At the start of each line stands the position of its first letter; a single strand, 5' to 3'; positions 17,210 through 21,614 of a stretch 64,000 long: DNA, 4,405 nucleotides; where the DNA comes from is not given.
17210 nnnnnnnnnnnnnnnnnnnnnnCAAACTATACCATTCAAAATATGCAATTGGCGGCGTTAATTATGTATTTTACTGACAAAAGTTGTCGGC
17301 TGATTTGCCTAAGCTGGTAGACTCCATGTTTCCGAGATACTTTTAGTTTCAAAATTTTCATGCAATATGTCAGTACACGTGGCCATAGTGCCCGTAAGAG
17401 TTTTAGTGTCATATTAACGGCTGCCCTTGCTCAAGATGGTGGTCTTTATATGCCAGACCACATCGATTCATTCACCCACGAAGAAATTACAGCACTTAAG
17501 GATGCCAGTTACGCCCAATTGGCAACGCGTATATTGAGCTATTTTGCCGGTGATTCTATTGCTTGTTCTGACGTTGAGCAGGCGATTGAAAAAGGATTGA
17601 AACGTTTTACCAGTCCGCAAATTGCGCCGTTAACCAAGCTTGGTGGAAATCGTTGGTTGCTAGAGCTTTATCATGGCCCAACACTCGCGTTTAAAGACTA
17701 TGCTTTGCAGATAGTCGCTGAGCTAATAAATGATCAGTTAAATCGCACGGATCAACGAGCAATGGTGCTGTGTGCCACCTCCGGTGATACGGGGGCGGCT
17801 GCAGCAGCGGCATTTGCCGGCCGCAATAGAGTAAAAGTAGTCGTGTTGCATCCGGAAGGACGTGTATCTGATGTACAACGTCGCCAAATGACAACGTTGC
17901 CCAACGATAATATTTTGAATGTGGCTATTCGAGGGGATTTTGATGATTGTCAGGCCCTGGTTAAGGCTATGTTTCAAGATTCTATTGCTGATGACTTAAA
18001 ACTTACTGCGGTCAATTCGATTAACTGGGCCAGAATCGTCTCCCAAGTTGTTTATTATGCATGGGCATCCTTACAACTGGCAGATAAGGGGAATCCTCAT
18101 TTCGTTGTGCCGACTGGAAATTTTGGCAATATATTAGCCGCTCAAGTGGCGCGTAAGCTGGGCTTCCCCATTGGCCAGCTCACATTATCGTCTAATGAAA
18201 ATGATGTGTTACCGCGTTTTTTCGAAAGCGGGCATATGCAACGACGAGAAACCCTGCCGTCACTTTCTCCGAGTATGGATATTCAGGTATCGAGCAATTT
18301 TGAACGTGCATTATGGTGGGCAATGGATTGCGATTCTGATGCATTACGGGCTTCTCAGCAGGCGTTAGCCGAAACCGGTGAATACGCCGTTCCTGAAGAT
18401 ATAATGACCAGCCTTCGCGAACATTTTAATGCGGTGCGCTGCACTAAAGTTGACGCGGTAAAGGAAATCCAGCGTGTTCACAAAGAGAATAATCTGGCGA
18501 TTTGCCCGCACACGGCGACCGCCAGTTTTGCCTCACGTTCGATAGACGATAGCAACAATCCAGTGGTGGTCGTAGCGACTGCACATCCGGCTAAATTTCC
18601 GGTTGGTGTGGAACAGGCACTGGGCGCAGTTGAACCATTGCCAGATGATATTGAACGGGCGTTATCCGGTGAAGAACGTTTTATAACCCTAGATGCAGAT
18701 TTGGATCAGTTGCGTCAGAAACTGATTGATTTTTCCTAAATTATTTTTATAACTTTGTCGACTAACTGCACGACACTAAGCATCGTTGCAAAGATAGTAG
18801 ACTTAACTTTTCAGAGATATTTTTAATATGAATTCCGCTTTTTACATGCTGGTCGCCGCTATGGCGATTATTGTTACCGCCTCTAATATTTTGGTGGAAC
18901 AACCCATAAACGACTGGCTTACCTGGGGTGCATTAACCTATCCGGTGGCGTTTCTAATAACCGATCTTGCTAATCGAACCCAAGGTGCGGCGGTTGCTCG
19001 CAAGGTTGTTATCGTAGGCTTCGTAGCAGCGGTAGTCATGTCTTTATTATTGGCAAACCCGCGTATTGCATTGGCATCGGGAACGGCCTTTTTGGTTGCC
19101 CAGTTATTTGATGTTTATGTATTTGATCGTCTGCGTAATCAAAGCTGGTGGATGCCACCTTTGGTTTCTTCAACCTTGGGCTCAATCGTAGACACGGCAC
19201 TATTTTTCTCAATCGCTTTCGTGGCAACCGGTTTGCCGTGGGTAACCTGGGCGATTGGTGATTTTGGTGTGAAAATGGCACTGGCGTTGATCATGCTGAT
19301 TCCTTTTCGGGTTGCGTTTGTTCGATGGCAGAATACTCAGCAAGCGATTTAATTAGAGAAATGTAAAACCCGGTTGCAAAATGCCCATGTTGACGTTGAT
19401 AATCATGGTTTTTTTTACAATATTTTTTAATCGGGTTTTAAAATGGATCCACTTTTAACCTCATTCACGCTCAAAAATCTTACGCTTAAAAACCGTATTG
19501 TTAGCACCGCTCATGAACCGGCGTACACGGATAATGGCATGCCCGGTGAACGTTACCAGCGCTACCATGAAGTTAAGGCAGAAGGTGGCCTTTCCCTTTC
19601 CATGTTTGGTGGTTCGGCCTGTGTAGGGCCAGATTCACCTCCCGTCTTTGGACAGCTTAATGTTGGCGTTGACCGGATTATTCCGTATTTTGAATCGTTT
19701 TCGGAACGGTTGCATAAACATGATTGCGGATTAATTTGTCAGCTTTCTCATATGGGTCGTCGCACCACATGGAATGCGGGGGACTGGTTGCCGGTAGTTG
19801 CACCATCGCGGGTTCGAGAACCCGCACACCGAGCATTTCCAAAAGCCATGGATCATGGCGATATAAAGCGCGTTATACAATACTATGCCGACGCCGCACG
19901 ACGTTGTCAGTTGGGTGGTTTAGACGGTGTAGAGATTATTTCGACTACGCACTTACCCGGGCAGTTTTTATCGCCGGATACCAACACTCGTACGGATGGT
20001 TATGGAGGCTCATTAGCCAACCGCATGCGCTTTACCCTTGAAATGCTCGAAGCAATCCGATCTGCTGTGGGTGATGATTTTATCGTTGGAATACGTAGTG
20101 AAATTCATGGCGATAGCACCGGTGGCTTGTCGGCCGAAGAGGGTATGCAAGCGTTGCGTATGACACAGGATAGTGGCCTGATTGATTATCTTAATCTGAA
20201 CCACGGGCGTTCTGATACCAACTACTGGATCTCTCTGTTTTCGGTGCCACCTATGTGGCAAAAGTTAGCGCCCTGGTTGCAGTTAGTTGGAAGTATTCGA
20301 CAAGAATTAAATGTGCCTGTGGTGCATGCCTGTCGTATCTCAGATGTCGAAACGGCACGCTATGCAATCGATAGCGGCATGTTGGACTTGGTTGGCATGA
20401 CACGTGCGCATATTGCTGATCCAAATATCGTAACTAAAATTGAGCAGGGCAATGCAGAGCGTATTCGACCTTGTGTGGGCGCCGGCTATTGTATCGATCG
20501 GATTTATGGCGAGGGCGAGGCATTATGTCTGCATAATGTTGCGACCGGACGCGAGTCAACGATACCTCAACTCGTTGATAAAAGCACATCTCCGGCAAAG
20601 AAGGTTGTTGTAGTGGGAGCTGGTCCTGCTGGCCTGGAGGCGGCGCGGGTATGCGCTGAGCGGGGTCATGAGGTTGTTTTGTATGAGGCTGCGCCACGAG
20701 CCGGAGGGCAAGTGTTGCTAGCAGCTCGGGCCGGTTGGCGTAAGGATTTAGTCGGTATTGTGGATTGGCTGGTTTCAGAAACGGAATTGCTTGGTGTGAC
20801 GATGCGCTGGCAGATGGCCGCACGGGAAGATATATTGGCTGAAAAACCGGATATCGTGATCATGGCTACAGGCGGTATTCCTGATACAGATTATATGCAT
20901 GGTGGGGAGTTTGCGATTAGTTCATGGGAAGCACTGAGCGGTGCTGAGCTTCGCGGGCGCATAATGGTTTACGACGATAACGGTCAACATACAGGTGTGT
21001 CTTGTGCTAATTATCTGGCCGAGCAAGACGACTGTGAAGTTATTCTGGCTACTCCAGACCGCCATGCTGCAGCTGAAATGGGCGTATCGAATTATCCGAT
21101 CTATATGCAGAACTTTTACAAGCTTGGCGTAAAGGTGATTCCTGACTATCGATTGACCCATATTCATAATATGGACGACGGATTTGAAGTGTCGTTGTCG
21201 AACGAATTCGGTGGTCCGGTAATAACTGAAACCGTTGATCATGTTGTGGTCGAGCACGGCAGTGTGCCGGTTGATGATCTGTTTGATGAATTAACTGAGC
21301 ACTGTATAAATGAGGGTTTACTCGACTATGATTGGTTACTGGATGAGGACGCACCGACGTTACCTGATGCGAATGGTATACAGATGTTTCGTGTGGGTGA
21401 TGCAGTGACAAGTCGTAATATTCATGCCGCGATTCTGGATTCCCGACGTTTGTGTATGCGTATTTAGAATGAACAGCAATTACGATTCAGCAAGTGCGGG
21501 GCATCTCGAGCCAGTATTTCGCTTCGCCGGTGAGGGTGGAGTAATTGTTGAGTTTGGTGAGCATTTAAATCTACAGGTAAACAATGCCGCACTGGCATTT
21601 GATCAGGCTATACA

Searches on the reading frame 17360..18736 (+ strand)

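Call 63: search_protein_families(library=pfam, proteins=[window:17360-18736:+], max_evalue=0.00001)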
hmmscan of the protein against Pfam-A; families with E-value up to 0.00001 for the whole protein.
window:17360-18736:+ (459 aa): 3 families
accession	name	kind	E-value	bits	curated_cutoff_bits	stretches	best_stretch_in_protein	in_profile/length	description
PF14821.11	Thr_synth_N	-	4.2e-22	78.5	25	1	2-78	1-77/79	Threonine synthase N terminus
PF00291.31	PALP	-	1.1e-21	77.8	35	1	92-334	18-247/295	Pyridoxal-phosphate dependent enzyme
PF24857.1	THR4_C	-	3e-07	30.9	27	1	393-445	10-72/85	Threonine synthase, C-terminal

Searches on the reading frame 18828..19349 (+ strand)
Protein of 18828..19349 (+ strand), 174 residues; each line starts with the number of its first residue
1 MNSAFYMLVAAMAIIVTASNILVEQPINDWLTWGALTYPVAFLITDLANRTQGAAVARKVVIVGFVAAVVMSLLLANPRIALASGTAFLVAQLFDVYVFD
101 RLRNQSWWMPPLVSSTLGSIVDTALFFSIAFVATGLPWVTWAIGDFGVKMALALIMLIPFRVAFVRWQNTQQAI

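Call 84: search_protein_families(library=pfam, proteins=[window:18828-19349:+], max_evalue=0.000001)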
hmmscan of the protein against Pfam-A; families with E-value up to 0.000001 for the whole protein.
window:18828-19349:+ (174 aa): 1 family
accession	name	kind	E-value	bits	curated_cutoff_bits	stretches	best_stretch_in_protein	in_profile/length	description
PF02592.20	Vut_1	-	2.5e-25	90.1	27.2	2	74-159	62-148/152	Putative vitamin uptake transporter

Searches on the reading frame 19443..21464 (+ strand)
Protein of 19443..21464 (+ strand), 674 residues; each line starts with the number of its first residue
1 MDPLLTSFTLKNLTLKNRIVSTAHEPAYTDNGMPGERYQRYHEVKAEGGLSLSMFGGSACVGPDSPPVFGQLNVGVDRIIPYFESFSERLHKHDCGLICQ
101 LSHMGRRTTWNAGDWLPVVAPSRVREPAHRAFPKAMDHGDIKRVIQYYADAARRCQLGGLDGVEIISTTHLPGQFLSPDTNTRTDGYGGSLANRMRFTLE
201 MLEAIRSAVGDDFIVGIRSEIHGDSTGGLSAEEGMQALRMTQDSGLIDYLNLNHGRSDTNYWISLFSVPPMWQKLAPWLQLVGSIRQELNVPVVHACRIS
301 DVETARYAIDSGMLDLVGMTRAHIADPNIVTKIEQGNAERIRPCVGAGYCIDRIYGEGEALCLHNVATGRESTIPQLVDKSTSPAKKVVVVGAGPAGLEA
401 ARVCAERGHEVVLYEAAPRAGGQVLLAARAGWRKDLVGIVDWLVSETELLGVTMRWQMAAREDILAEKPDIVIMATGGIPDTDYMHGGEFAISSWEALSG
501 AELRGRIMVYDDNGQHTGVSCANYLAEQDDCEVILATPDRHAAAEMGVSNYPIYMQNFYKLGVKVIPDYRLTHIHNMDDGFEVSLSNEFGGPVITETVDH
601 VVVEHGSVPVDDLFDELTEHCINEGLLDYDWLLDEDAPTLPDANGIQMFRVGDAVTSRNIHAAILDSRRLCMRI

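Call 63: search_protein_families(library=pfam, proteins=[window:19443-21464:+], max_evalue=0.00001)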
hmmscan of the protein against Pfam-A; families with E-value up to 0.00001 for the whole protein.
window:19443-21464:+ (674 aa): 7 families
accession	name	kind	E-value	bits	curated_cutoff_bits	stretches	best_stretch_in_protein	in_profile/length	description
PF00724.26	Oxidored_FMN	-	3.2e-49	168.5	27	1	5-337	3-339/342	NADH:flavin oxidoreductase / NADH oxidase family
PF07992.20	Pyr_redox_2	-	2.6e-14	53.8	26.1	2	386-625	1-255/291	Pyridine nucleotide-disulphide oxidoreductase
PF13450.12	NAD_binding_8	-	4.9e-09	36.8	21.9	1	390-426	1-37/68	NAD(P)-binding Rossmann-like domain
PF03486.20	HI0933_like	-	2.2e-06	27.8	50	1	387-427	2-42/244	HI0933-like protein Rossmann domain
PF00070.33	Pyr_redox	-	3.4e-06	27.9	22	0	387-420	1-34/82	Pyridine nucleotide-disulphide oxidoreductase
PF12831.13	FAD_oxidored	-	6.2e-06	26.2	27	0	388-424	2-38/416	FAD dependent oxidoreductase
PF01266.30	DAO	-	7.4e-06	26.1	27.9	0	387-422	1-37/353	FAD dependent oxidoreductase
